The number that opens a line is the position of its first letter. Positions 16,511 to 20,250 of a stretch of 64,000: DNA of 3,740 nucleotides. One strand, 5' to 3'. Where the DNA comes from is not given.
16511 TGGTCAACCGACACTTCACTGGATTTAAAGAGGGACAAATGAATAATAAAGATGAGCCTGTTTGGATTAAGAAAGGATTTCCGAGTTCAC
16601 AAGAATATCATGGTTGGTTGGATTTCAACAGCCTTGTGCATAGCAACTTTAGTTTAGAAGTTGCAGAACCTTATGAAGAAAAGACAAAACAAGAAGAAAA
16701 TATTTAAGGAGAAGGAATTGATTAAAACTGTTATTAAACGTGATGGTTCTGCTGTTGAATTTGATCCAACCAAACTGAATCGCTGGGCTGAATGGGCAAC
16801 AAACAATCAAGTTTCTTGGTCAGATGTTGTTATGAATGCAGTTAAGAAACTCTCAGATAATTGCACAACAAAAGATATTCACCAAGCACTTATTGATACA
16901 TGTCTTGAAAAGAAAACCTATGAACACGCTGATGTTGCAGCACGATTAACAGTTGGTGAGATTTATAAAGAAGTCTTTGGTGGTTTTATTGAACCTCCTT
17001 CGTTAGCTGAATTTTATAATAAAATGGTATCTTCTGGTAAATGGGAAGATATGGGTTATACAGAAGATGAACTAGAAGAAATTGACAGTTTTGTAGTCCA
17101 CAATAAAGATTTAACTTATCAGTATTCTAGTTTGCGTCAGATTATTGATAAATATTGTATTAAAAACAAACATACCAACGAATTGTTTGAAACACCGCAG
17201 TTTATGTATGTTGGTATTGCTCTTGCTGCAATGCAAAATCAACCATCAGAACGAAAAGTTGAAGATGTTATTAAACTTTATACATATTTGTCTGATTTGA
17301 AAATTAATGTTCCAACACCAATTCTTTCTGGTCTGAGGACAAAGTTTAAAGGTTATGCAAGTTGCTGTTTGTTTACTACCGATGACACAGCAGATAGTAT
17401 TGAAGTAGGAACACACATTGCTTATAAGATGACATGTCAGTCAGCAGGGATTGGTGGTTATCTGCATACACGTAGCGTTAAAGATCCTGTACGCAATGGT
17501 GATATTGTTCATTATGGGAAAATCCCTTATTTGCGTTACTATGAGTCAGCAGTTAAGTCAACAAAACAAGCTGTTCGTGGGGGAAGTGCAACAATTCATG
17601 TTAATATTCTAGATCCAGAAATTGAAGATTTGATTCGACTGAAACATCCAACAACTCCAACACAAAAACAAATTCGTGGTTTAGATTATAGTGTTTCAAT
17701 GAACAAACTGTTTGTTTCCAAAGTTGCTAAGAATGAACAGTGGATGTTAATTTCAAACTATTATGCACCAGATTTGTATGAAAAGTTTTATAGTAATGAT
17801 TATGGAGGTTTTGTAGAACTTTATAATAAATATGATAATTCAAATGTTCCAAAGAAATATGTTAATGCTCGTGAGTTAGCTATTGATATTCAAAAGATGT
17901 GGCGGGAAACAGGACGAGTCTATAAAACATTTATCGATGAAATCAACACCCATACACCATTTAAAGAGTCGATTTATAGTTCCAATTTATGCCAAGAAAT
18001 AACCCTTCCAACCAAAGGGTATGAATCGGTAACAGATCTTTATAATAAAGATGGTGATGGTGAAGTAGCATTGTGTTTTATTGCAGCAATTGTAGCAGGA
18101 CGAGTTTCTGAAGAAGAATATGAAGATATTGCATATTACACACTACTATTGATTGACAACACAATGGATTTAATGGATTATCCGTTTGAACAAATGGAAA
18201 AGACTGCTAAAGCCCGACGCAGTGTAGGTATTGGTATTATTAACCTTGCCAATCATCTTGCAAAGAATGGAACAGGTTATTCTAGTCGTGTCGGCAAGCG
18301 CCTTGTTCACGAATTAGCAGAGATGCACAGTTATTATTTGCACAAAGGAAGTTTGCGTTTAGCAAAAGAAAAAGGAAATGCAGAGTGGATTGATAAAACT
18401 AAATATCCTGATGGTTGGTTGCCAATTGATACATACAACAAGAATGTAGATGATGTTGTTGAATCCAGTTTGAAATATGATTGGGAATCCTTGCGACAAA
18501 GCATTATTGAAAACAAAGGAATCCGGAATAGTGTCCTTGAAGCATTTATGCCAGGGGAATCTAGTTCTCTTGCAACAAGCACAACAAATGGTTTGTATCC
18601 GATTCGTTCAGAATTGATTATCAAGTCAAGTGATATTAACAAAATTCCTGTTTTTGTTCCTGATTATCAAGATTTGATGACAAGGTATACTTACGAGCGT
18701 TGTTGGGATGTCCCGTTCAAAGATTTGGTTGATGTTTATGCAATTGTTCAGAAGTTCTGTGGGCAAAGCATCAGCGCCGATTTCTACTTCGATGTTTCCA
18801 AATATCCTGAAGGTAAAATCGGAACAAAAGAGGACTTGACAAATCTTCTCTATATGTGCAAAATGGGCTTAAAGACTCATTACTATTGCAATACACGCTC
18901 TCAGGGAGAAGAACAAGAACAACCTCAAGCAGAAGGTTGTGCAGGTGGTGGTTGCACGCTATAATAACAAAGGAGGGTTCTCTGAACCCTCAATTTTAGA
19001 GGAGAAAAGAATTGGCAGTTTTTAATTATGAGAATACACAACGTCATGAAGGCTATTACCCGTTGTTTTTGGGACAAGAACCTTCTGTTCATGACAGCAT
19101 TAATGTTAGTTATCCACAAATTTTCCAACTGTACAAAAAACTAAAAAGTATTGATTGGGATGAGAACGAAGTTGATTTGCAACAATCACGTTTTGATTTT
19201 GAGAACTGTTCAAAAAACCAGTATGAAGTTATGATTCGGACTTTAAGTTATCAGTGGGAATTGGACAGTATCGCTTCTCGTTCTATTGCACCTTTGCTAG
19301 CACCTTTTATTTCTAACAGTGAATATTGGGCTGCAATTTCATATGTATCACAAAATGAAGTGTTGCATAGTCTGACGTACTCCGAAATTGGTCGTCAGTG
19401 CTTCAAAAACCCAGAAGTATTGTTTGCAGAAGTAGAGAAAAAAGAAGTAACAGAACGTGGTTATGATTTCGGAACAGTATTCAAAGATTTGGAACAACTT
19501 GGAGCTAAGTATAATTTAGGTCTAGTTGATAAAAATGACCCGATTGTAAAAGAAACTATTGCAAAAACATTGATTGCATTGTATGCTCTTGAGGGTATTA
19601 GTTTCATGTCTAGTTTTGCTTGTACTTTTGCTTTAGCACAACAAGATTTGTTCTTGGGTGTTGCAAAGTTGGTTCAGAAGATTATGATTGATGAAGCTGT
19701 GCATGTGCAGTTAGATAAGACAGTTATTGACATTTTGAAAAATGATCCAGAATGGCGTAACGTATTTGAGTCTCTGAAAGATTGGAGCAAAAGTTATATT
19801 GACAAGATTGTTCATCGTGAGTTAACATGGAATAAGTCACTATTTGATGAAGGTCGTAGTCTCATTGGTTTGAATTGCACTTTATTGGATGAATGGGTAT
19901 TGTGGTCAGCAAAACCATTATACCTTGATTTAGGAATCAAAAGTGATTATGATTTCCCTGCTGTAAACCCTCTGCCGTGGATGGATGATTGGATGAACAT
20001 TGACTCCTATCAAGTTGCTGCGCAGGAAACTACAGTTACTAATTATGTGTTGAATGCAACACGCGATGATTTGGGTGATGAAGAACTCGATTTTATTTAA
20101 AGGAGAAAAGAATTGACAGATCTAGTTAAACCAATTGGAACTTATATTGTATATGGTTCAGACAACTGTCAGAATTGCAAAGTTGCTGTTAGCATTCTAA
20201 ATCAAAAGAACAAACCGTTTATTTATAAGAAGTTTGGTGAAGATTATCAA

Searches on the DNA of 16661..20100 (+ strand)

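Call 11: search_dna_similar(query=window:16661-20100:+, collection=phages, mode=distant, max_rows=15)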
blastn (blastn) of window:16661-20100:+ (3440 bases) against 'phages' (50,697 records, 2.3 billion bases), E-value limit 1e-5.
Records with a match: 500; places in all: 503; records where one place covers at least 80% of the query: 12.
Best place of each record, by identity: 80-90% 10; 60-80% 490.
By first word of the organism name: Escherichia 195; Vibrio 116; Klebsiella 38; Erwinia 29; Salmonella 25; Shigella 18; Campylobacter 15; Aeromonas 13; Citrobacter 11; Cronobacter 7; and 14 more.
By host as written in the record: - 108; Escherichia coli 58; Escherichia coli K-12 MG1655 27; Vibrio cholerae 19; Campylobacter jejuni 15; Klebsiella pneumoniae 12; Escherichia coli K-12 11; Erwinia amylovora 11; and 130 more.
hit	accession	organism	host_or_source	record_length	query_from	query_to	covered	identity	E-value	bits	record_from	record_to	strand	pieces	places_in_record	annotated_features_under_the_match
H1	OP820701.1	Aeromonas phage vB_AdhM_TS9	Aeromonas dhakensis AM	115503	34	3433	99%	74.5%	0e+0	2198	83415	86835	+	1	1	ribonucleoside-diphosphate reductase large subunit | hypothetical protein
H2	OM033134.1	Aeromonas phage phiA009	Aeromonas sp.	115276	31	3433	97%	74.7%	0e+0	2180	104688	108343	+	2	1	nrdA: ribonucleoside diphosphate reductase subunit alpha | nrdB: putative ribonucleoside diphosphate reductase beta chain | nrdA: ribonucleoside-diphosphate reductase 1 subunit alpha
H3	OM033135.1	Aeromonas phage phiA019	Aeromonas sp.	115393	31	3433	97%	74.7%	0e+0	2180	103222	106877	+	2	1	nrdA: ribonucleoside diphosphate reductase subunit alpha | nrdB: putative ribonucleoside diphosphate reductase beta chain | nrdA: ribonucleoside-diphosphate reductase 1 subunit alpha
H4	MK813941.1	Aeromonas phage 4L372XY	Aeromonas hydrophila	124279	31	3433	96%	75.6%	0e+0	2273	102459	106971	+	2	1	4L372XY_186: ribonucleoside-diphosphate reductase 1 subunit alpha | 4L372XY_188: response regulator | 4L372XY_187: hypothetical protein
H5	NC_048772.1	Aeromonas phage 4L372XY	Aeromonas hydrophila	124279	31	3433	96%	75.6%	0e+0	2273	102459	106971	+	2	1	4L372XY_186: ribonucleotide reductase large subunit | 4L372XY_188: response regulator | 4L372XY_187: hypothetical protein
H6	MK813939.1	Aeromonas phage 4L372D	Aeromonas hydrophila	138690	31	3433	96%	75.1%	0e+0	2200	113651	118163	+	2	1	4L372D_205: hypothetical protein | 4L372D_207: ribonucleoside diphosphate reductase, beta chain | 4L372D_206: hypothetical protein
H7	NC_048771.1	Aeromonas phage 4L372D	Aeromonas hydrophila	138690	31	3433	96%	75.1%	0e+0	2200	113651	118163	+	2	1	4L372D_205: ribonucleotide reductase large subunit | 4L372D_207: ribonucleoside diphosphate reductase, beta chain | 4L372D_206: hypothetical protein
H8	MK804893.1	Aeromonas phage 2L372D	Aeromonas hydrophila;Aeromonas ...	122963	31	3433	96%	75.0%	0e+0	2195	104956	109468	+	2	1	ribonucleoside diphosphate reductase subunit alpha | putative ribonucleoside diphosphate reductase beta chain | hypothetical protein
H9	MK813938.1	Aeromonas phage 2L372X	Aeromonas hydrophila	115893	31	3433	96%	75.0%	0e+0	2195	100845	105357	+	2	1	2L372X_188: ribonucleoside diphosphate reductase subunit alpha | 2L372X_190: putative ribonucleoside diphosphate reductase beta chain | 2L372X_189: hypothetical protein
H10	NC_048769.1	Aeromonas phage 2L372D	Aeromonas hydrophila;Aeromonas ...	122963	31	3433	96%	75.0%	0e+0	2195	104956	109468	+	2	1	ribonucleotide reductase large subunit | putative ribonucleoside diphosphate reductase beta chain | hypothetical protein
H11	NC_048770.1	Aeromonas phage 2L372X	Aeromonas hydrophila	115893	31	3433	96%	75.0%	0e+0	2195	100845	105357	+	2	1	2L372X_188: ribonucleotide reductase large subunit | 2L372X_190: putative ribonucleoside diphosphate reductase beta chain | 2L372X_189: hypothetical protein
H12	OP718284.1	Aeromonas phage vB_AceP_PAc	Aeromonas caviae AC-CY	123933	34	3433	94%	75.9%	0e+0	2285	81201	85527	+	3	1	hypothetical protein (x2) | putative ribonucleoside diphosphate reductase beta chain | ribonucleoside-diphosphate reductase 1 subunit alpha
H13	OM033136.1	Aeromonas phage phiA047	Aeromonas sp.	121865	38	2234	62%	75.9%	0e+0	1525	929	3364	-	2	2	nrdA: ribonucleoside diphosphate reductase subunit alpha | hypothetical protein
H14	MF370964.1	Pseudoalteromonas phage J2-1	Pseudoalteromonas sp.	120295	45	3035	53%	66.6%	2e-40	476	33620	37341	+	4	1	ribonucleoside diphosphate reductase subunit alpha | ribonucleoside triphosphate reductase alpha chain | ribonucleoside diphosphate reductase subunit beta | hypothetical protein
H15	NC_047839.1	Pseudoalteromonas phage J2-1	Pseudoalteromonas sp.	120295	45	3035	53%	66.6%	2e-40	476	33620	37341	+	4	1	ribonucleotide reductase large subunit | NrdA-like aerobic NDP reductase large subunit | ribonucleoside diphosphate reductase subunit beta | HNH endonuclease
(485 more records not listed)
